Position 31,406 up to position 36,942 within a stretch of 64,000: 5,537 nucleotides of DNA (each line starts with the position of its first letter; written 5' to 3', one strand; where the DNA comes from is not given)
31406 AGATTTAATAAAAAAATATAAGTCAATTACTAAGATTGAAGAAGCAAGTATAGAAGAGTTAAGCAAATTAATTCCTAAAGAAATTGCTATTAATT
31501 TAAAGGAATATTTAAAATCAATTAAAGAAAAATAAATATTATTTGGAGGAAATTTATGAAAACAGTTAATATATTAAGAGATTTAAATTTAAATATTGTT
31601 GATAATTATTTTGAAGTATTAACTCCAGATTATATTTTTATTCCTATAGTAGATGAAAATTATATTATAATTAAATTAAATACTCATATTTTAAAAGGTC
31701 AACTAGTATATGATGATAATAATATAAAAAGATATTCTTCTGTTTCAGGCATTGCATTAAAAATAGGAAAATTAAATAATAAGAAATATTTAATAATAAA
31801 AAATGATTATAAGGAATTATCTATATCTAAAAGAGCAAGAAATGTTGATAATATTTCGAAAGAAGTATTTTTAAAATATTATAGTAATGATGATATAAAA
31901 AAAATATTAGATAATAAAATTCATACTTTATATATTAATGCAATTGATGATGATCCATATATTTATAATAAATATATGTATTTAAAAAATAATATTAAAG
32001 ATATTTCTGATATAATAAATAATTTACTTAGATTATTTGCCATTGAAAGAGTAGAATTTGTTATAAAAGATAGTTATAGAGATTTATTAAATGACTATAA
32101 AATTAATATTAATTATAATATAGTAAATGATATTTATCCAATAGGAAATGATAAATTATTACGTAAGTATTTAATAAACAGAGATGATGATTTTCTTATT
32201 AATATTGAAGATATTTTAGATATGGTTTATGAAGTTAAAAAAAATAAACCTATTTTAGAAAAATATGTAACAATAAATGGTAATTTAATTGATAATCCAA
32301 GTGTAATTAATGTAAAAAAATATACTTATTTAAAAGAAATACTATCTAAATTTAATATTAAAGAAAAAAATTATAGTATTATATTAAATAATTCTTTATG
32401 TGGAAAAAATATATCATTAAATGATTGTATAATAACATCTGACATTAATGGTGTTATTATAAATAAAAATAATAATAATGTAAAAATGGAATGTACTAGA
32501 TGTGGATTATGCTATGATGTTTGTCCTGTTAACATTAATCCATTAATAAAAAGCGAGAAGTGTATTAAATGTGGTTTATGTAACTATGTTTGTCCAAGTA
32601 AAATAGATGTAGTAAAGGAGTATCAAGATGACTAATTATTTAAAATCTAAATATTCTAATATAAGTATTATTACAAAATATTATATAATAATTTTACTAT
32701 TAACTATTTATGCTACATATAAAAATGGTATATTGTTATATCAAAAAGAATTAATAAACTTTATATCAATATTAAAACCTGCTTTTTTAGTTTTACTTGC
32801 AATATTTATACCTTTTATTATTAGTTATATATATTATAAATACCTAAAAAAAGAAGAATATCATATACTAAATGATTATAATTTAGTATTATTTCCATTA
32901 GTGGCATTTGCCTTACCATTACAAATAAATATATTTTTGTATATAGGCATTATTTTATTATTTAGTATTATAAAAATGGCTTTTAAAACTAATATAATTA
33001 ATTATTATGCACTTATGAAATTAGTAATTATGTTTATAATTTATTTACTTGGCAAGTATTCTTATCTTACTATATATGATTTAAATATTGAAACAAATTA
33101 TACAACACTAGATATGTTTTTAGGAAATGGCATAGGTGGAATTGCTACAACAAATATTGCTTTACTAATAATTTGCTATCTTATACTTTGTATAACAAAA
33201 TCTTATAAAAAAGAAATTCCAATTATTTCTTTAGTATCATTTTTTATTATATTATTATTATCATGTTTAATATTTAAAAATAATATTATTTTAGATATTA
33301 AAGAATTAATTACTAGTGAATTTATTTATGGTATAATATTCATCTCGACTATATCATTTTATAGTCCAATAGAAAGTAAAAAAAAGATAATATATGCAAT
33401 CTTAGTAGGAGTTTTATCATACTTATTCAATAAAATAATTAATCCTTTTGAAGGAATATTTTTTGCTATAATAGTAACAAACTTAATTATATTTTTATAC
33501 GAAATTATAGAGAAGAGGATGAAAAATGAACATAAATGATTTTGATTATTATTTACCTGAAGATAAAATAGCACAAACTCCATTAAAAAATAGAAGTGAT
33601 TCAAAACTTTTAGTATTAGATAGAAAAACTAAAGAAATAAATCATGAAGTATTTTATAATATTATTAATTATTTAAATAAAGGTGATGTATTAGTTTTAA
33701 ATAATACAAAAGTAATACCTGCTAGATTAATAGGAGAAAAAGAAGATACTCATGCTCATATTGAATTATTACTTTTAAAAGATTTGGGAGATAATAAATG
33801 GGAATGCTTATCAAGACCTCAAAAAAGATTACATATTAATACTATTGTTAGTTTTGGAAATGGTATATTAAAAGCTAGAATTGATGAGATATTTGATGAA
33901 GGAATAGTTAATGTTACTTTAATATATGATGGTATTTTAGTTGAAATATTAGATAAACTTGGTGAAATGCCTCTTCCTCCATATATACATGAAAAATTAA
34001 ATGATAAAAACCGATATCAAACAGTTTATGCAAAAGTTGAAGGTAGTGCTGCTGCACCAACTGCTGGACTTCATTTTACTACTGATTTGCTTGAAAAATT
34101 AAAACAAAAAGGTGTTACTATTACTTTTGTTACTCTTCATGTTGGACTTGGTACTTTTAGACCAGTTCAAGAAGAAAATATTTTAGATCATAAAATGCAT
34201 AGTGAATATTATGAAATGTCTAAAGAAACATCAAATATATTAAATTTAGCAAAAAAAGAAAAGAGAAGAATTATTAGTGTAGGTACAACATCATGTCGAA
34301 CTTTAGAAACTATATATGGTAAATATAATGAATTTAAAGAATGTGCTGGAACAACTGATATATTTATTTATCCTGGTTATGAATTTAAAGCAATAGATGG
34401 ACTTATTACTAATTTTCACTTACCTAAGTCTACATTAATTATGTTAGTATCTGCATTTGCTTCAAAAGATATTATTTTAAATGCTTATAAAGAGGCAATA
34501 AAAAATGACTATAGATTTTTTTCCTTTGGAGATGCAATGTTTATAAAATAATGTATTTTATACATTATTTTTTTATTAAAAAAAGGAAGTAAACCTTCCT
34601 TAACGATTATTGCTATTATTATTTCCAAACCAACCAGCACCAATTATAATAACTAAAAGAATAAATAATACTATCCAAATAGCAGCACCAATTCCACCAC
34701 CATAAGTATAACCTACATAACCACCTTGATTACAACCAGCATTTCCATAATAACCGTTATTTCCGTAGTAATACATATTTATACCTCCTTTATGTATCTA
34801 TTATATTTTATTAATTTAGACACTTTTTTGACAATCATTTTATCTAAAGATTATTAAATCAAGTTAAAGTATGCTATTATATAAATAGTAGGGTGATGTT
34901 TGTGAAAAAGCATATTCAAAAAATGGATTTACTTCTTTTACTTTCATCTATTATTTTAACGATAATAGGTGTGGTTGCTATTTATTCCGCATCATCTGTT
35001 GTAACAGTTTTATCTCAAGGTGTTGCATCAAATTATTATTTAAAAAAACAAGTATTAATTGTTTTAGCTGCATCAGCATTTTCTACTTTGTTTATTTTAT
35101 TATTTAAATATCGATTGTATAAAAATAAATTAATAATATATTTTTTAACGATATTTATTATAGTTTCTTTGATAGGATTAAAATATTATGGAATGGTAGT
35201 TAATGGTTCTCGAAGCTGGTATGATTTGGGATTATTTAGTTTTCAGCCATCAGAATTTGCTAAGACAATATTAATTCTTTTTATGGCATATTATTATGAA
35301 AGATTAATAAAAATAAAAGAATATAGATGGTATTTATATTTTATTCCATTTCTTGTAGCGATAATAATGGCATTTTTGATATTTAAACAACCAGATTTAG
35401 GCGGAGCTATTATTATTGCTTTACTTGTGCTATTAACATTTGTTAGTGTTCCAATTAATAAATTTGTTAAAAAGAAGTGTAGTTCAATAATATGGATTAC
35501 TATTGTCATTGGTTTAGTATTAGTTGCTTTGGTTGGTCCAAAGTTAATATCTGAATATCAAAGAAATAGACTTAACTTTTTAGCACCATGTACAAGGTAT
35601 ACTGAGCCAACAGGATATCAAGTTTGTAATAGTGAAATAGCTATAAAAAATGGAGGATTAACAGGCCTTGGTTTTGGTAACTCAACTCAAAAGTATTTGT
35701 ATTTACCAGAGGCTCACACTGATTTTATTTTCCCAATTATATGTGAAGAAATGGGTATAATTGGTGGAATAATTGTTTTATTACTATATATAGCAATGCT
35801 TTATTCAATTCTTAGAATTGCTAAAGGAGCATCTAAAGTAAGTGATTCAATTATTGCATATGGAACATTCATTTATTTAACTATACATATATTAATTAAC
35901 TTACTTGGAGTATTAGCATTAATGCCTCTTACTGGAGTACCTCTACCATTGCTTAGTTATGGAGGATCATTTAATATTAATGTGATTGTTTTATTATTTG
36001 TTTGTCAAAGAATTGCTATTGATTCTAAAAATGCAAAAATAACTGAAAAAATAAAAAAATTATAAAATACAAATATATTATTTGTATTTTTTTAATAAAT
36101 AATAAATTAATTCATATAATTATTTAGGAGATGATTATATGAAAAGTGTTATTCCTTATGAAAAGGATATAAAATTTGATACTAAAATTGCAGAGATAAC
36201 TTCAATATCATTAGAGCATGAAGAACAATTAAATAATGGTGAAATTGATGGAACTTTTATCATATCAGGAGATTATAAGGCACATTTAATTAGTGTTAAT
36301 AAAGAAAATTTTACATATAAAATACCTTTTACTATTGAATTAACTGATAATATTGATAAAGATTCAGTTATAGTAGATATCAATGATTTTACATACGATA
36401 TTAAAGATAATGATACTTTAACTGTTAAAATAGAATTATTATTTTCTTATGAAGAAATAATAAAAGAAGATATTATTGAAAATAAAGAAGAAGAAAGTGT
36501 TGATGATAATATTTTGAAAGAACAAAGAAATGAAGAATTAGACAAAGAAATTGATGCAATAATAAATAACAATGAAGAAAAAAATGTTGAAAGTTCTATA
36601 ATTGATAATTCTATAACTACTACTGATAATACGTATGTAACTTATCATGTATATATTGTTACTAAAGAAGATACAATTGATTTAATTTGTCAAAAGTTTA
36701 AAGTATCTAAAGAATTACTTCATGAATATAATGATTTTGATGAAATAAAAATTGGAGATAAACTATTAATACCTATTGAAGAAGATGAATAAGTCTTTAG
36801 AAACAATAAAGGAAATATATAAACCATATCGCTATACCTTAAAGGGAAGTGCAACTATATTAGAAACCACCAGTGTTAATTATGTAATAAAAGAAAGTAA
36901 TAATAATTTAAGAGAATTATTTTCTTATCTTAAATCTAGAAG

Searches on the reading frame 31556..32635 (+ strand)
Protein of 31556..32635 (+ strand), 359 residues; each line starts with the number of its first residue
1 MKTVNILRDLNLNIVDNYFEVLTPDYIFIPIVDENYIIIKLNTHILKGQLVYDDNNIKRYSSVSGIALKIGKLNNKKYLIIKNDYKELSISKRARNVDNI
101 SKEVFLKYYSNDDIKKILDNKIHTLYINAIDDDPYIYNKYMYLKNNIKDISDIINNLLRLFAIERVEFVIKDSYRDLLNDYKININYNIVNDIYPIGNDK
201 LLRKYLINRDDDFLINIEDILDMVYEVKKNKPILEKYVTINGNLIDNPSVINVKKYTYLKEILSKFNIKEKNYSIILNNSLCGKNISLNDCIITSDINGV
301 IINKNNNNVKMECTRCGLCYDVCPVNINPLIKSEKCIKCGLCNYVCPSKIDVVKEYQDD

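Call 64: search_protein_families(library=ncbifam, proteins=[window:31556-32635:+], max_evalue=0.00001)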
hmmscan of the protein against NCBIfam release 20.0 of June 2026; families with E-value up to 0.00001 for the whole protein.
window:31556-32635:+ (359 aa): 6 families
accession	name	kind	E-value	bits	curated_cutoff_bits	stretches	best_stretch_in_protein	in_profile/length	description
TIGR01945.1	rnfC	subfamily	1.4e-24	86.5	245.95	1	118-357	151-425/435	RnfABCDGE type electron transport complex subunit C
NF003454.1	PRK05035.1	equivalog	5.1e-20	71.5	345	1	119-357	153-429/556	electron transport complex subunit RsxC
NF003761.0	PRK05352.1-4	equivalog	6.1e-12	45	450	1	124-302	149-328/449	Na(+)-translocating NADH-quinone reductase subunit A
NF041837.1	rnfC_Methano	equivalog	8.6e-10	38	650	1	226-354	270-417/438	Rnf electron transport complex subunit RnfC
TIGR04481.1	PR_assoc_PrdC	equivalog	2.4e-08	33.2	490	1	37-318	15-317/425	proline reductase-associated electron transfer protein PrdC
TIGR01936.1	nqrA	equivalog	1.4e-06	27.4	321.05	0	115-287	137-309/446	NADH:ubiquinone reductase (Na(+)-transporting) subunit A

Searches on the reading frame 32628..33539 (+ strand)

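Call 85: search_protein_families(library=pfam, proteins=[window:32628-33539:+], max_evalue=0.01)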
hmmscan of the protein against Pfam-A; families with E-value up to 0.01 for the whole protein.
window:32628-33539:+ (303 aa): 1 family
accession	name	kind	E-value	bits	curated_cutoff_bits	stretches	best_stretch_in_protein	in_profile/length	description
PF03116.20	NQR2_RnfD_RnfE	-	2.3e-17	63.8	27.7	1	14-291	17-286/296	NQR2, RnfD, RnfE family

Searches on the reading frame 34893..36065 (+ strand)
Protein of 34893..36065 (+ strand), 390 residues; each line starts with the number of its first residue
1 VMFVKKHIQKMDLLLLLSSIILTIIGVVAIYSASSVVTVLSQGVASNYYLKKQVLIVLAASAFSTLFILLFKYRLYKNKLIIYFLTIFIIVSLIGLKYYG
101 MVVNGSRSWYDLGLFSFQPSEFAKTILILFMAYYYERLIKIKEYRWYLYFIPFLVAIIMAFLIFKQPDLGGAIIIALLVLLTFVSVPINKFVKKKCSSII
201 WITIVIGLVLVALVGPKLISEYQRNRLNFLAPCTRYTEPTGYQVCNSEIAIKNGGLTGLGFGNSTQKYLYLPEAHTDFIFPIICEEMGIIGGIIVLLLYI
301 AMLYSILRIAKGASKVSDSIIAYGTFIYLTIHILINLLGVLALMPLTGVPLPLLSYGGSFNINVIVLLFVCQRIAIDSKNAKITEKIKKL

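Call 64: search_protein_families(library=ncbifam, proteins=[window:34893-36065:+], max_evalue=0.00001)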
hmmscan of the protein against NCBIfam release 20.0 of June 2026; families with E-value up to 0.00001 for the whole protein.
window:34893-36065:+ (390 aa): 6 families
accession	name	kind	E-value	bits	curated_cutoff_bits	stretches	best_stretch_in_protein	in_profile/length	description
TIGR02210.1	rodA_shape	equivalog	1.3e-77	261.3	336.7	1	12-377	1-355/357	rod shape-determining protein RodA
TIGR02614.1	ftsW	equivalog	1.4e-76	258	337.5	1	13-368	2-347/357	putative lipid II flippase FtsW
TIGR02615.1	spoVE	exception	6.5e-62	210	448.8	1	12-362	1-340/354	stage V sporulation protein E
NF037961.1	RodA_shape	subfamily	6.4e-51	174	150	2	176-379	199-410/415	rod shape-determining protein RodA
NF008060.0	PRK10794.1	equivalog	6.5e-44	150.4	590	1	11-366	16-351/370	peptidoglycan glycosyltransferase MrdB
NF008042.0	PRK10774.1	equivalog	7e-41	140.5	493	1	11-382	35-396/405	cell division protein FtsW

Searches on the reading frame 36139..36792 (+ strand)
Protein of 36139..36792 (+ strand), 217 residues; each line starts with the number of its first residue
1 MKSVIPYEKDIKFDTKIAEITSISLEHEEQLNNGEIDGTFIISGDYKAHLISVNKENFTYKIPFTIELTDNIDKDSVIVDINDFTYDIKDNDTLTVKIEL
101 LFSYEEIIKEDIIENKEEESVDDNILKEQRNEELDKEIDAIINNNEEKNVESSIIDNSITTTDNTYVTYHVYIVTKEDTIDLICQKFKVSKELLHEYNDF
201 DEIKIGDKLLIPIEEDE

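Call 47: search_protein_families(library=pfam, proteins=[window:36139-36792:+], max_evalue=0.01)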
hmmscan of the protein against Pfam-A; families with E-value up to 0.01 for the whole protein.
window:36139-36792:+ (217 aa): 2 families
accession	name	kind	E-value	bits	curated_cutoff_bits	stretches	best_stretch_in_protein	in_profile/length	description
PF01476.26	LysM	-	6.8e-06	26.4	20.9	1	172-212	1-43/43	LysM domain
PF23473.1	LysM3_LYK4_5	-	0.0017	18.9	29.3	1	172-203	5-36/48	LYK4/5 LysM3 domain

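Call 64: search_protein_families(library=ncbifam, proteins=[window:36139-36792:+], max_evalue=0.00001)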
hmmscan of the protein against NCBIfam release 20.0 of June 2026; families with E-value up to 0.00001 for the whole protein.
window:36139-36792:+ (217 aa): 0 families
